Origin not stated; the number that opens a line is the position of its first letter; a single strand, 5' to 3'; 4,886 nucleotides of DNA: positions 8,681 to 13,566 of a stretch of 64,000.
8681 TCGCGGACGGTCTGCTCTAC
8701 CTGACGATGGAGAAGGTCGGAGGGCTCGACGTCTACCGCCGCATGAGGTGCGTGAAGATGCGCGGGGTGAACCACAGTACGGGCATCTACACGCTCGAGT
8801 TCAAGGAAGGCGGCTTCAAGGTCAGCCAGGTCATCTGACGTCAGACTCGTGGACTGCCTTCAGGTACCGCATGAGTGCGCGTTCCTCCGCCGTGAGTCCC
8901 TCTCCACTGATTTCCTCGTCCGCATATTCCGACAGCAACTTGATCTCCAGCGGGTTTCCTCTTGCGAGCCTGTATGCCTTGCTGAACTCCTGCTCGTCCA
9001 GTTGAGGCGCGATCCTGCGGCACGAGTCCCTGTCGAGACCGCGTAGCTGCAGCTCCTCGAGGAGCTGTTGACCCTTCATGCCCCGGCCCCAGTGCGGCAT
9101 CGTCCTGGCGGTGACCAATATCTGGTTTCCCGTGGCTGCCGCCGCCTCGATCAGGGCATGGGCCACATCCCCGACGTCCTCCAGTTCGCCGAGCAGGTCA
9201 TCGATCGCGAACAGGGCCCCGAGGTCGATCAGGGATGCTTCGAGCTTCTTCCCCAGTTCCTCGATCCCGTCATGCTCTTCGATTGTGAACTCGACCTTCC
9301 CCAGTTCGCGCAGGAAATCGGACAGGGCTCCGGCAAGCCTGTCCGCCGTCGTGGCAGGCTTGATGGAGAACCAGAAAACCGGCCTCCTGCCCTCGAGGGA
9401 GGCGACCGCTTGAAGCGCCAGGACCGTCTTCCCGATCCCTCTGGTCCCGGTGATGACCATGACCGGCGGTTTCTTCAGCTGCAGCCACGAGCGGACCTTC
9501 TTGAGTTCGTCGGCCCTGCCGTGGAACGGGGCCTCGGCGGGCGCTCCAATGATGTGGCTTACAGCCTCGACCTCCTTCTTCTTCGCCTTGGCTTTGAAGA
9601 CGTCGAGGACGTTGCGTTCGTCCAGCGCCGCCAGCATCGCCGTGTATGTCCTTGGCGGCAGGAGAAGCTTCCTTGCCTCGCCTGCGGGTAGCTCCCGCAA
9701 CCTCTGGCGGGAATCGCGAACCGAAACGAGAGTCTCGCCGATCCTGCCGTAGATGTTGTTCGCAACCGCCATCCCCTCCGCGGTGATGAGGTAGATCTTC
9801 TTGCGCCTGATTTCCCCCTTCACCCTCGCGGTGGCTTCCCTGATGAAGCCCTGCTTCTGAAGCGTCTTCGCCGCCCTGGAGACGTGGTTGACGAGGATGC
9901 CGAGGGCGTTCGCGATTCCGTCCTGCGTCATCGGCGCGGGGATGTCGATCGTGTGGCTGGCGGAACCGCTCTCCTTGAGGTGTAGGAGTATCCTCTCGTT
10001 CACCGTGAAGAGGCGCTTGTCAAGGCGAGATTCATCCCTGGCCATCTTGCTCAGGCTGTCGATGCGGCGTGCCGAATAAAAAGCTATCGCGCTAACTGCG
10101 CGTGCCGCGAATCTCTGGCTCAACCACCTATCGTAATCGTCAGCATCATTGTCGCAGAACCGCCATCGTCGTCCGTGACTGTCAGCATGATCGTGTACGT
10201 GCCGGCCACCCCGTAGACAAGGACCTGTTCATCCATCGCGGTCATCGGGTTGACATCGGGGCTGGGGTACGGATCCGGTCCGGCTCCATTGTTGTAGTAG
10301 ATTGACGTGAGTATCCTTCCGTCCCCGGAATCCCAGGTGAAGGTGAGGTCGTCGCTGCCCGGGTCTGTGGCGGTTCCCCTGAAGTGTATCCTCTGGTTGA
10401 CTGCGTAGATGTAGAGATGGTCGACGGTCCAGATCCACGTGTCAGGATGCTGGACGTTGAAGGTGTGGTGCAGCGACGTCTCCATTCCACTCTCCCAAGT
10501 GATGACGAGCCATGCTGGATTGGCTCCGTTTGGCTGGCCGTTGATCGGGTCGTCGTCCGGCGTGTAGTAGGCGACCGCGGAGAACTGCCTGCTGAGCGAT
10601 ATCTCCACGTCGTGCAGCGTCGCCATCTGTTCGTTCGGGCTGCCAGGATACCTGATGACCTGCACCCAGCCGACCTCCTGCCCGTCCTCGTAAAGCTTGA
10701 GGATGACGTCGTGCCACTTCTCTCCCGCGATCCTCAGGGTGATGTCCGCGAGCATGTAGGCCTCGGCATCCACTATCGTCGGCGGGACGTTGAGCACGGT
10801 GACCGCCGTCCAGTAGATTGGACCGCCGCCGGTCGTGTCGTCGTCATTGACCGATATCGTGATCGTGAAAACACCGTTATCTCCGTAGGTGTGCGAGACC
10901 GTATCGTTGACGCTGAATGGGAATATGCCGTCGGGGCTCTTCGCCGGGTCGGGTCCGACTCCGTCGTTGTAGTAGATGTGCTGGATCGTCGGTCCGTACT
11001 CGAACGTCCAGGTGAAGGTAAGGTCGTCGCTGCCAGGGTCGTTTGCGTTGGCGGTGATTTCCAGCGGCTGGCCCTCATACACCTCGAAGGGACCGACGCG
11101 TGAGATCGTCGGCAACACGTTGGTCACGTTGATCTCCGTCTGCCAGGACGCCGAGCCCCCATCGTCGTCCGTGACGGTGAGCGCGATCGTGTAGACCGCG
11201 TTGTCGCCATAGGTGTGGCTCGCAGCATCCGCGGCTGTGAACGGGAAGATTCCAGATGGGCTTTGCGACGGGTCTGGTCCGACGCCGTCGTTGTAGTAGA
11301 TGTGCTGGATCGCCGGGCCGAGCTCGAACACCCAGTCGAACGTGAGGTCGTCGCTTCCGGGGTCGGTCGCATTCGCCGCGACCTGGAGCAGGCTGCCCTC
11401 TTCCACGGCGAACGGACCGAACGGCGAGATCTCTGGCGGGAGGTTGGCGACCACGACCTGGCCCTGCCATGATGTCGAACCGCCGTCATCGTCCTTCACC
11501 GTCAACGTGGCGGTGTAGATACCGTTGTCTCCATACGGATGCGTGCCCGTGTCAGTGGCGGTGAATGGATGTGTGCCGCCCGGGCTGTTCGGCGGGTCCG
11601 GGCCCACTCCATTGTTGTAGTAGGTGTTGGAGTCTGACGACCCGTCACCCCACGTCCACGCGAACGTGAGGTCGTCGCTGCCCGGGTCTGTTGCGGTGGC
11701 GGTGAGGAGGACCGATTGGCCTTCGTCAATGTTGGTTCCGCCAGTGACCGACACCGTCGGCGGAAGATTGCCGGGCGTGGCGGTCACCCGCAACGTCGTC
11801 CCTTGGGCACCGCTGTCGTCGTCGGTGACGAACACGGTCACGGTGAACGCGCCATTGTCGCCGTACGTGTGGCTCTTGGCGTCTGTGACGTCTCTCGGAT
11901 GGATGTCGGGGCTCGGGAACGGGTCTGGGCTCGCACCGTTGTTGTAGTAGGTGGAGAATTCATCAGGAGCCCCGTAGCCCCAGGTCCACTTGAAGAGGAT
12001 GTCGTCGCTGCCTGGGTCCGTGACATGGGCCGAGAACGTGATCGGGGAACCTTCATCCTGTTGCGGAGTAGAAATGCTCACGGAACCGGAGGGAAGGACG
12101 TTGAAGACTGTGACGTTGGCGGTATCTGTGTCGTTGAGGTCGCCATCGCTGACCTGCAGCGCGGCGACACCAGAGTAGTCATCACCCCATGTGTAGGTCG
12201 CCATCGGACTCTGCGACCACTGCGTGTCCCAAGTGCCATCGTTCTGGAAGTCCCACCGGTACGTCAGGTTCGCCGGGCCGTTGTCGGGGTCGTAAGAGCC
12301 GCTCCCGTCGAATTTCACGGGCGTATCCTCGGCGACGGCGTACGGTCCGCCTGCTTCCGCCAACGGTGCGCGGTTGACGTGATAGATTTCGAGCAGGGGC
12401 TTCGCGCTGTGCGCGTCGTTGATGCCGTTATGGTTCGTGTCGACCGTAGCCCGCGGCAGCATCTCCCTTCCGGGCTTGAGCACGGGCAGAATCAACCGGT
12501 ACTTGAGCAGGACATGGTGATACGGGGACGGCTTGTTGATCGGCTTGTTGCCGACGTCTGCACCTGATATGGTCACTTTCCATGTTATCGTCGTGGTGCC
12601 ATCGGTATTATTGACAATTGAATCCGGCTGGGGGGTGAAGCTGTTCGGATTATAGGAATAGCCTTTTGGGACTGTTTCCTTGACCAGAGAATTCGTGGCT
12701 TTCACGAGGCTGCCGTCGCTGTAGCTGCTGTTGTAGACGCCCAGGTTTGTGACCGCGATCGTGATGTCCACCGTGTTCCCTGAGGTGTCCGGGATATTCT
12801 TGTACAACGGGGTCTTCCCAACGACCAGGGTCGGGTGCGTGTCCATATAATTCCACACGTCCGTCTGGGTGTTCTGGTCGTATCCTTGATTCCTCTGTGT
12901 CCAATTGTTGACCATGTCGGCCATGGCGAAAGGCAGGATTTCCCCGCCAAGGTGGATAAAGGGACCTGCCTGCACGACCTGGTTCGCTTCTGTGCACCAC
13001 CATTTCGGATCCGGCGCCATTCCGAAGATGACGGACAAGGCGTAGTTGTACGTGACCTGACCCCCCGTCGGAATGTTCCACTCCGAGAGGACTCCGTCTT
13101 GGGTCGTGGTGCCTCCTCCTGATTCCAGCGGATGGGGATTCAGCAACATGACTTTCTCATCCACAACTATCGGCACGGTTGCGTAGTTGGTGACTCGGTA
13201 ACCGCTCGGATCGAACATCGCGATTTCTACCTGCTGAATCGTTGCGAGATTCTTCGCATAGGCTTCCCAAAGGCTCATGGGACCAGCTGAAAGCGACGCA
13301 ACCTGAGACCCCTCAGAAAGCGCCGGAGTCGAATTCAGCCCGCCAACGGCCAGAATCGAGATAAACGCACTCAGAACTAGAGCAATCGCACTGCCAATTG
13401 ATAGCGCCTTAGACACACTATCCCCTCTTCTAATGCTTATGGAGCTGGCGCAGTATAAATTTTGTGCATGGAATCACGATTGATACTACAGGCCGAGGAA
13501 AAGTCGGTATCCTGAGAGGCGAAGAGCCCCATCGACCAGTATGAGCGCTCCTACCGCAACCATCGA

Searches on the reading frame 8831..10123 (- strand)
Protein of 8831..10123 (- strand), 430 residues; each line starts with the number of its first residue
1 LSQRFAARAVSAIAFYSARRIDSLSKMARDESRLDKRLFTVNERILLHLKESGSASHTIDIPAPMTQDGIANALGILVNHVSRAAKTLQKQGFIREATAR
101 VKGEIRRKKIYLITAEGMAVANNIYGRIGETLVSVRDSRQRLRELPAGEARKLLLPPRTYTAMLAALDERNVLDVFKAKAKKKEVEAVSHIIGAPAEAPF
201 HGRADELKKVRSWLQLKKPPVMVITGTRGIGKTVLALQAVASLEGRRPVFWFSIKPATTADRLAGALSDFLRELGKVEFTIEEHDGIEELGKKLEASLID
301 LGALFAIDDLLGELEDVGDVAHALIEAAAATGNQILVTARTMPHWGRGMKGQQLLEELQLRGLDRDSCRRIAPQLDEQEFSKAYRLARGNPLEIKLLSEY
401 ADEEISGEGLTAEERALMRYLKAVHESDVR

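Call 5: search_protein_families(library=pfam, proteins=[window:8831-10123:-], max_evalue=0.001)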
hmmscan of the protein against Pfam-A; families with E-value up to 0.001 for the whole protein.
window:8831-10123:- (430 aa): 7 families
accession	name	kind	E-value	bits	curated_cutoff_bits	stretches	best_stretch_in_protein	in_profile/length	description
PF01637.24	ATPase_2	-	1.1e-08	35.6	33.2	1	200-246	1-47/225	ATPase domain predominantly from Archaea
PF13545.12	HTH_Crp_2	-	1.3e-07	31.9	27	1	44-96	5-55/70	Crp-like helix-turn-helix domain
PF13191.12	AAA_16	-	1.3e-06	29.5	32.6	1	200-323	2-119/167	AAA ATPase domain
PF00931.28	NB-ARC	-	6e-06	26.1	23.5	1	205-342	3-138/248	NB-ARC domain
PF13401.12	AAA_22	-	3e-05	24.8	27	1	220-309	6-92/130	AAA domain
PF25201.1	nSTAND6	-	7.6e-05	23.2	27.7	1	201-273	2-73/148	Novel STAND NTPase 6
PF13173.12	AAA_14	-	0.00094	19.6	27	0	220-263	3-46/129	AAA domain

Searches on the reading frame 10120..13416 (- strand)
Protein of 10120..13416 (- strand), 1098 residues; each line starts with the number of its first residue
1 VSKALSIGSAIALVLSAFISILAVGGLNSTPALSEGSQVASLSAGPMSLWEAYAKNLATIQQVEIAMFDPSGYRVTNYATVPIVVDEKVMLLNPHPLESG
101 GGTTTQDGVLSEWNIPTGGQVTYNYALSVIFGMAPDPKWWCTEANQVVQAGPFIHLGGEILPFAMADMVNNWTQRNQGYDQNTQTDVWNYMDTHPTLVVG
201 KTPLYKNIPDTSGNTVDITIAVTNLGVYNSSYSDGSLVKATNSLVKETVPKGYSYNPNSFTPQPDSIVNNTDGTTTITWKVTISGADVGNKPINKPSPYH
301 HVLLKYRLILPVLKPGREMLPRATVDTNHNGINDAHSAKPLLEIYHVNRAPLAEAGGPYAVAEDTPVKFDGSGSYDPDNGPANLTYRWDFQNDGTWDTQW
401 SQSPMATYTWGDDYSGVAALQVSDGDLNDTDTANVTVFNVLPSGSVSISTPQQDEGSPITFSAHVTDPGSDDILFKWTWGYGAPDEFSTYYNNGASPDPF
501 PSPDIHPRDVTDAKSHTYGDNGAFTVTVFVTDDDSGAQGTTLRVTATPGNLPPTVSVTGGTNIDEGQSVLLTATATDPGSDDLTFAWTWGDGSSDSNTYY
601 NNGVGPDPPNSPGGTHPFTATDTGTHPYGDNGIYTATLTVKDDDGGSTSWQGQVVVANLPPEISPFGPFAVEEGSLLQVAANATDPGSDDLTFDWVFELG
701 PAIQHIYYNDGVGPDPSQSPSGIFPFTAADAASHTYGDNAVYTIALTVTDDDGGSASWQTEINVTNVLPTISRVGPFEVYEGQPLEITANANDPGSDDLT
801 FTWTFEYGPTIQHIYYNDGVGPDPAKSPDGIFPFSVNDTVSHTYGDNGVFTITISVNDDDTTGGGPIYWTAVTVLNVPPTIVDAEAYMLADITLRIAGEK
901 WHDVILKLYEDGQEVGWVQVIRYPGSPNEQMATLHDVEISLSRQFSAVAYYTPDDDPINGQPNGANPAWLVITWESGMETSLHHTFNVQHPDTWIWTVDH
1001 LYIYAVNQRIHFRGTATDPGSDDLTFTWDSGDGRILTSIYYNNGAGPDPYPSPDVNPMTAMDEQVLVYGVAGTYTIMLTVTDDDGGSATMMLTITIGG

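Call 5: search_protein_families(library=pfam, proteins=[window:10120-13416:-], max_evalue=0.001)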
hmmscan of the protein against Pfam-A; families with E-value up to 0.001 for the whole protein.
window:10120-13416:- (1098 aa): 5 families
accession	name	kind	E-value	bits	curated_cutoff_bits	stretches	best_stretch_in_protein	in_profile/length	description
PF18911.6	PKD_4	-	1.1e-46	157.2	27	4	348-437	1-85/85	PKD domain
PF00801.26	PKD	-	1.9e-30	105.1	23.5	4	557-649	6-74/80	PKD domain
PF02010.21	REJ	-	6.9e-09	35.2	25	0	368-455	103-172/452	REJ domain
PF22352.2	K319L-like_PKD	-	9.9e-07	29.1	27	0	356-437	2-84/84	K319L-like, PKD domain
PF15128.11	T_cell_tran_alt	-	0.00098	19.3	27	0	800-834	43-76/92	T-cell leukemia translocation-altered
